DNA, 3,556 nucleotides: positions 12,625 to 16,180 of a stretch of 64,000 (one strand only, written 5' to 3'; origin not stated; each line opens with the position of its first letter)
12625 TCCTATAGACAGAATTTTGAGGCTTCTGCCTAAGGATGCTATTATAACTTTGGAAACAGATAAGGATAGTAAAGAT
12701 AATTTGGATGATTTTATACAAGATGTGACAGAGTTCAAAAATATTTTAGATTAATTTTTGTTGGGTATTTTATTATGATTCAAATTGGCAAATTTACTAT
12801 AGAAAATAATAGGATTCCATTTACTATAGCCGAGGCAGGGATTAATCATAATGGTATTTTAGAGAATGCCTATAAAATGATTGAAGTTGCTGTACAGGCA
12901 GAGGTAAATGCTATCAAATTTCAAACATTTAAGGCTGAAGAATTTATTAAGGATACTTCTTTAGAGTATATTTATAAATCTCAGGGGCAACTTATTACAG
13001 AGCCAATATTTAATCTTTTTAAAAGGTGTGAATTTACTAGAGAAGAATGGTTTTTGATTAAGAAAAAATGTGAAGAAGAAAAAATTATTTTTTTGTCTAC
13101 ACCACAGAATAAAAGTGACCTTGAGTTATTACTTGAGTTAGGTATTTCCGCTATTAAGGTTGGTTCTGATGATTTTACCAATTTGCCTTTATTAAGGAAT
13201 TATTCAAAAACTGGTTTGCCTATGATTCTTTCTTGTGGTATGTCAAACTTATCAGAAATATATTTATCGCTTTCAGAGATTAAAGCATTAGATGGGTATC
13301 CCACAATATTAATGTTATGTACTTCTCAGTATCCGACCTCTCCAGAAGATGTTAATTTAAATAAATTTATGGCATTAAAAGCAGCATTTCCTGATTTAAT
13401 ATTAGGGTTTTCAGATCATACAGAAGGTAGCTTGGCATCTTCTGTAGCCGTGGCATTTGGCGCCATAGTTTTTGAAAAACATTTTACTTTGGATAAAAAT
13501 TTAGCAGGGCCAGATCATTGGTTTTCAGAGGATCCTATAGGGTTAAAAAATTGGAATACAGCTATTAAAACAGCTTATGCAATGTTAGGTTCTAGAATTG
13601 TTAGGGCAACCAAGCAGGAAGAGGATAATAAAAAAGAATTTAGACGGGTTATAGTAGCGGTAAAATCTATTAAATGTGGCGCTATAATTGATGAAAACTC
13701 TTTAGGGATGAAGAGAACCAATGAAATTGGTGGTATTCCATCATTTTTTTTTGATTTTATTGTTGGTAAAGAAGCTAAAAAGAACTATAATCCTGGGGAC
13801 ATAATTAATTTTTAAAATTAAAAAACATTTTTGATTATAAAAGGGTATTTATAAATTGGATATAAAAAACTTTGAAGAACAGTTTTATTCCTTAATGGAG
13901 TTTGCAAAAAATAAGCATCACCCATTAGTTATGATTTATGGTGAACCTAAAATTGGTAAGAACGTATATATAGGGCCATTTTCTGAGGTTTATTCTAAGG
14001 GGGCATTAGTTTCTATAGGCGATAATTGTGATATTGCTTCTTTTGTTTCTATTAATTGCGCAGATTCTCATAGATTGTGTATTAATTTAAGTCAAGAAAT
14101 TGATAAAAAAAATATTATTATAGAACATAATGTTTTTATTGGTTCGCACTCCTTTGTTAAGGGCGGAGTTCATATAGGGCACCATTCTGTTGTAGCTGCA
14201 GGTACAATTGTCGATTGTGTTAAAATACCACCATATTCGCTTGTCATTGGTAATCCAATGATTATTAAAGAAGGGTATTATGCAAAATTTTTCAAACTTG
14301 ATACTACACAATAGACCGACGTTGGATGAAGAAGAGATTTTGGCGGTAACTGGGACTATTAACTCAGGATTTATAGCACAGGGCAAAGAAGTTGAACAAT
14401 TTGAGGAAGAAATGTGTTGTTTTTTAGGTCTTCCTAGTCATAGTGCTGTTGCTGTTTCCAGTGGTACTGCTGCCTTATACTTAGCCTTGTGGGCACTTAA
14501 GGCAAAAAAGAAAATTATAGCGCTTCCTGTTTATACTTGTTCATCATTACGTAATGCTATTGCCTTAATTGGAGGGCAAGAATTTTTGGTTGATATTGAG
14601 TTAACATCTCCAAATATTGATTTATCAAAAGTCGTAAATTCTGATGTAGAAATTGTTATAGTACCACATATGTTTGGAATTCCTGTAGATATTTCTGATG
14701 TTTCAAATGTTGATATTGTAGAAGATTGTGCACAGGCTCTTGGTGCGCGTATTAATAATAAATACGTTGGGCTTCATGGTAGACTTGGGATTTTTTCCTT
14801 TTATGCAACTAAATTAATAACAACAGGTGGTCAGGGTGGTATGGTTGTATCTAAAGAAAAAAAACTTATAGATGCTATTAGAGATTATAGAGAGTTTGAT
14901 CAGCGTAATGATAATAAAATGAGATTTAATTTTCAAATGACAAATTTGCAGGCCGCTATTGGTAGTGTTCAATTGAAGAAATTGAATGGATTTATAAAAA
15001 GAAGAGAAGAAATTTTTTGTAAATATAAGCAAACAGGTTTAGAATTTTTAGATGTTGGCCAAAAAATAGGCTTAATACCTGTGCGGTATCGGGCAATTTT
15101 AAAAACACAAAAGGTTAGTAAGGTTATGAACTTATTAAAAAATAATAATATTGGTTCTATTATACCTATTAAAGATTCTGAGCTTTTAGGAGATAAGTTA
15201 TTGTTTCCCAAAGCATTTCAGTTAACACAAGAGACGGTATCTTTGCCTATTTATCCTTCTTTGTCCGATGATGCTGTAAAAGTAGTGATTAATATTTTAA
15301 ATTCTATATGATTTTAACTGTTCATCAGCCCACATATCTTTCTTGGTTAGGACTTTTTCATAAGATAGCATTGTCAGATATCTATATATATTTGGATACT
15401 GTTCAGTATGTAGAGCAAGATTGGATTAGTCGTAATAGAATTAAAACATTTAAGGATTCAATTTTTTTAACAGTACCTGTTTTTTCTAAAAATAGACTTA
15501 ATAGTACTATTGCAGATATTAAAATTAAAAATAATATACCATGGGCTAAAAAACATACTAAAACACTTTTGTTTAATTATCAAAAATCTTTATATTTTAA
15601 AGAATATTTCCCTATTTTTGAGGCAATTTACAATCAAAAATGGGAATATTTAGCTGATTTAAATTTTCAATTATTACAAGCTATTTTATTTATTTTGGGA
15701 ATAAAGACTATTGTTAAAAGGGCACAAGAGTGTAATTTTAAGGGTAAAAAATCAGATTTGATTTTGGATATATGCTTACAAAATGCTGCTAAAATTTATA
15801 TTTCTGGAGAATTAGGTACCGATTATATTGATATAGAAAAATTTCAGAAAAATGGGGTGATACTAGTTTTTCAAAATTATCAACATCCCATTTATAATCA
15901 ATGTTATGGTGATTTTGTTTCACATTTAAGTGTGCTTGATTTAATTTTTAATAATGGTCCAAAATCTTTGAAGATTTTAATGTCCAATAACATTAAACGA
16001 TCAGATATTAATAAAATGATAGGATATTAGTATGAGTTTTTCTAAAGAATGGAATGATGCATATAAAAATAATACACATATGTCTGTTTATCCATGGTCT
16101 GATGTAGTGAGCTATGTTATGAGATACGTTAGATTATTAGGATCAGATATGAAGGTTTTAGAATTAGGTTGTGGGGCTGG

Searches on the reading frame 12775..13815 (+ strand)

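Call 59: search_protein_families(library=pfam, proteins=[window:12775-13815:+], max_evalue=0.00001)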
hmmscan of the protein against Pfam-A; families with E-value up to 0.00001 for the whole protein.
window:12775-13815:+ (346 aa): 2 families
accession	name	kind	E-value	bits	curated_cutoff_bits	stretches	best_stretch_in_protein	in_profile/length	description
PF03102.20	NeuB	-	1.7e-68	231.1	22.1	1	35-274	1-239/241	NeuB family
PF08666.17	SAF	-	7.2e-06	26.9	21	0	290-345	1-58/63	SAF domain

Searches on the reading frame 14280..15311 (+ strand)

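Call 59: search_protein_families(library=pfam, proteins=[window:14280-15311:+], max_evalue=0.00001)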
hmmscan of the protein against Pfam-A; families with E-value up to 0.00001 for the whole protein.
window:14280-15311:+ (343 aa): 1 family
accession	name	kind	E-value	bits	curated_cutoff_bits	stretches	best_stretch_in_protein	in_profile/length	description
PF01041.23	DegT_DnrJ_EryC1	-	8.2e-59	200.1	19.8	1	14-340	2-359/360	DegT/DnrJ/EryC1/StrS aminotransferase family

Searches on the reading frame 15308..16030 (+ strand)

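Call 59: search_protein_families(library=pfam, proteins=[window:15308-16030:+], max_evalue=0.00001)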
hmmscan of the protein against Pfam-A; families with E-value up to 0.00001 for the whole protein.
window:15308-16030:+ (240 aa): 1 family
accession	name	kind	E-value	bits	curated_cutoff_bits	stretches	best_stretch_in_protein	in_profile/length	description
PF08889.16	WbqC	-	4e-70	236.5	21.3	1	7-222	1-217/218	WbqC-like protein family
